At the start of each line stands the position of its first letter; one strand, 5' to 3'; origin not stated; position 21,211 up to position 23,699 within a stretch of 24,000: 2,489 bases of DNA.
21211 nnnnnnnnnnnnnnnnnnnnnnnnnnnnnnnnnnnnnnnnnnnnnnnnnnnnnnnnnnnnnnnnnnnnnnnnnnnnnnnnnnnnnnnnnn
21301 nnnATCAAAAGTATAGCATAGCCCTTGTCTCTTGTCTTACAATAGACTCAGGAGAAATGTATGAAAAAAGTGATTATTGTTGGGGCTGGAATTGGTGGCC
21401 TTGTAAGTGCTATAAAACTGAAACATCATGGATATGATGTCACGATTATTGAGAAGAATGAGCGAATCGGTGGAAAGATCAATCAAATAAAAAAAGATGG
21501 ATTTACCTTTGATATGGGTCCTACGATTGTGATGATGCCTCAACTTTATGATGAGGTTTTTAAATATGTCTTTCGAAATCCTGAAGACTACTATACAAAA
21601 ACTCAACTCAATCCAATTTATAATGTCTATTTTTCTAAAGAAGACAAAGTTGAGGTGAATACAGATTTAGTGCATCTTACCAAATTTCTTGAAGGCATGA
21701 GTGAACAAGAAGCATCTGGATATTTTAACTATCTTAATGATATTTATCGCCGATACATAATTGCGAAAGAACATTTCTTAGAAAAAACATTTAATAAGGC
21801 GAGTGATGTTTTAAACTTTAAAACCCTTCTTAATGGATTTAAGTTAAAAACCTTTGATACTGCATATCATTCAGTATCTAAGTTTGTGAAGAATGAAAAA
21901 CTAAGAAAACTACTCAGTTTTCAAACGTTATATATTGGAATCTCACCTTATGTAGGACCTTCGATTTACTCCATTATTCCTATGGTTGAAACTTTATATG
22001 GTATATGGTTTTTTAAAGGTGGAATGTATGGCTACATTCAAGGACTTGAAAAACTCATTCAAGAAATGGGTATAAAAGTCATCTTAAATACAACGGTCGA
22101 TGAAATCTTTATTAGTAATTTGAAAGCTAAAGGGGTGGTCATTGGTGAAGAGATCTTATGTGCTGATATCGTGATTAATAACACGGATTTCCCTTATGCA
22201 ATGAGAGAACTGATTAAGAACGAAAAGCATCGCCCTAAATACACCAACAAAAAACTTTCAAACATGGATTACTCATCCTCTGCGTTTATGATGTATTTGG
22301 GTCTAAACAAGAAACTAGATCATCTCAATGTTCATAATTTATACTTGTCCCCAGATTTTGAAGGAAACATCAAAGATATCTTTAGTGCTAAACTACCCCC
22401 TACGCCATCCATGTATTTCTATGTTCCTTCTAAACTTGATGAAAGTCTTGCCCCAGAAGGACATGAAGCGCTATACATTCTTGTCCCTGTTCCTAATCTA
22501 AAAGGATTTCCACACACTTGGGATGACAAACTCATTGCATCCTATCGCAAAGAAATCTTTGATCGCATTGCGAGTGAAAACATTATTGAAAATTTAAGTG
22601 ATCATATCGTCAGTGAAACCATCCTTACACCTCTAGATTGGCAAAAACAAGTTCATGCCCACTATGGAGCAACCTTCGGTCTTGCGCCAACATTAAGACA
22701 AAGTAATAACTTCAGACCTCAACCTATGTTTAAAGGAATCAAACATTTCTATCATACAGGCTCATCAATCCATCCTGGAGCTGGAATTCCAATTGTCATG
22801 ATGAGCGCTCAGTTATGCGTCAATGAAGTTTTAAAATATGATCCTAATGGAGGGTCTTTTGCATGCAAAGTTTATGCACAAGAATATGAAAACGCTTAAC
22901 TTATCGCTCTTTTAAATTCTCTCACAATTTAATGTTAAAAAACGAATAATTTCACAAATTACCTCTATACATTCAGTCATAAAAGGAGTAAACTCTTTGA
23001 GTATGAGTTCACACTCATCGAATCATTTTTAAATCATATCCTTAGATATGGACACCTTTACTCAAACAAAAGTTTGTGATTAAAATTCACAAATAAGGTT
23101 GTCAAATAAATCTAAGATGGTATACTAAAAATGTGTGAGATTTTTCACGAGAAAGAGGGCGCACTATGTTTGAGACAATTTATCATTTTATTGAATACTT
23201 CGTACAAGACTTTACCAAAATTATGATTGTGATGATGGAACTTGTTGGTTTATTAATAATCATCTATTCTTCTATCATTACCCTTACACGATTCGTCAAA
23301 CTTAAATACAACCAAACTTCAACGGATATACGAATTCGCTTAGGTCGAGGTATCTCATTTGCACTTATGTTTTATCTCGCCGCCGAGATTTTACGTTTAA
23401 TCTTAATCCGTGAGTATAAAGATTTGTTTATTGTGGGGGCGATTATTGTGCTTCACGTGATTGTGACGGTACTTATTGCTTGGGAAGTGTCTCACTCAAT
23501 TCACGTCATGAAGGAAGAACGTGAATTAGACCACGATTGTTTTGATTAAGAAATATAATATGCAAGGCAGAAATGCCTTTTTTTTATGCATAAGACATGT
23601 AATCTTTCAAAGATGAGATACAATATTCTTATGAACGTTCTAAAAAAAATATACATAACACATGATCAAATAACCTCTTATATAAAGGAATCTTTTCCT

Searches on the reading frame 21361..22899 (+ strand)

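Call 7: search_protein_families(library=pfam, proteins=[window:21361-22899:+], max_evalue=0.001)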
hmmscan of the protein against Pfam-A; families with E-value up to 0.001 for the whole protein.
window:21361-22899:+ (512 aa): 10 families
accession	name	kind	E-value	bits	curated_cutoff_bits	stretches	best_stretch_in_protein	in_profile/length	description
PF01593.30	Amino_oxidase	-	6.7e-22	78.8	19.8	1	11-491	1-443/443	Flavin containing amine oxidoreductase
PF13450.12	NAD_binding_8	-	8.8e-16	58.4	21.9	1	6-69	1-64/68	NAD(P)-binding Rossmann-like domain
PF01266.30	DAO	-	1e-09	38.9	27.9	1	3-38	1-37/353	FAD dependent oxidoreductase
PF00070.33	Pyr_redox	-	3.4e-07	31.1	22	1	3-37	1-35/82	Pyridine nucleotide-disulphide oxidoreductase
PF07992.20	Pyr_redox_2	-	4.2e-07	30.1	26.1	1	2-34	1-33/291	Pyridine nucleotide-disulphide oxidoreductase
PF00890.30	FAD_binding_2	-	4.6e-07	29.8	20.4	1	4-39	2-37/414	FAD binding domain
PF03486.20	HI0933_like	-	1.4e-06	28.4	50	1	3-41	2-40/244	HI0933-like protein Rossmann domain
PF12831.13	FAD_oxidored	-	2.4e-06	27.5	27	1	4-39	2-37/416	FAD dependent oxidoreductase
PF01494.25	FAD_binding_3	-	0.00018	21.3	22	1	3-34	3-34/349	FAD binding domain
PF13738.12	Pyr_redox_3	-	0.00072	19.3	30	1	5-46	1-42/305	Pyridine nucleotide-disulphide oxidoreductase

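Call 10: search_protein_families(library=ncbifam, proteins=[window:21361-22899:+], max_evalue=0.00001)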
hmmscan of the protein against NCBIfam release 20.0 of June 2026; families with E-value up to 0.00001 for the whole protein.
window:21361-22899:+ (512 aa): 36 families (the best 25 are shown)
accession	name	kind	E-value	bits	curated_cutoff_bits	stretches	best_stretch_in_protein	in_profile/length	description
TIGR02734.1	crtI_fam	subfamily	9.7e-129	430.3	238.1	1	4-492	1-490/504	phytoene desaturase family protein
NF058655.1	CrtID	equivalog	2.4e-116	389.4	640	1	4-485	1-476/478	bifunctional phytoene desaturase/3,4-desaturase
NF042421.1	hydcarot_desat_CrtD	equivalog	1.9e-83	280.6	500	1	1-487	1-480/487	1-hydroxycarotenoid 3,4-desaturase CrtD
NF045637.1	carotdesatCrtDProt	equivalog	6.3e-60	203.1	580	1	4-491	1-483/485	1-hydroxycarotenoid 3,4-desaturase CrtD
TIGR02733.1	desat_CrtD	equivalog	1.9e-24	86.2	549.7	2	2-57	2-57/492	C-3',4' desaturase CrtD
TIGR02730.1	carot_isom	equivalog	5e-22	78.4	586.9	1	4-489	3-487/493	carotenoid isomerase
NF045689.1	BCarotKetCrtO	equivalog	2.9e-20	72.3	1000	1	203-487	223-532/563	beta-carotene ketolase CrtO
NF005560.0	PRK07233.1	equivalog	3e-14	52.7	252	1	3-50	2-49/435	hypothetical protein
TIGR00562.1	proto_IX_ox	equivalog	8.8e-12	44.3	97.85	1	1-56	2-59/470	protoporphyrinogen oxidase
NF005548.0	PRK07208.1-4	equivalog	2.6e-10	39.5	389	1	1-54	3-56/488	hypothetical protein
NF008845.0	PRK11883.1-5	equivalog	3.5e-10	38.8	560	1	2-55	5-64/468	protoporphyrinogen oxidase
TIGR03467.1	HpnE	equivalog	9.8e-10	38.3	283.05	1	4-58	1-57/430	hydroxysqualene dehydroxylase HpnE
NF008843.0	PRK11883.1-3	equivalog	1.1e-08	34.6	406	1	1-57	1-59/424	protoporphyrinogen oxidase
NF041087.1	bile_acid_BaiCD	equivalog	1.5e-08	33.3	825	1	2-40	381-419/642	bile acid Fe-S flavoenzyme BaiCD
NF001933.0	PRK00711.1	subfamily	4.1e-08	32.6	383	0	3-35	2-34/429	D-amino acid dehydrogenase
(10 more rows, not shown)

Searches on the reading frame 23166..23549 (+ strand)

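Call 7: search_protein_families(library=pfam, proteins=[window:23166-23549:+], max_evalue=0.001)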
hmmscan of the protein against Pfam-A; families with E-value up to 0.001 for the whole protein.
window:23166-23549:+ (127 aa): 1 family
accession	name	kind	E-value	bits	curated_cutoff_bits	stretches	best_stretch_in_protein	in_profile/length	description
PF07784.16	DUF1622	-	5.1e-11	42.8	24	1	36-108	6-78/78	Protein of unknown function (DUF1622)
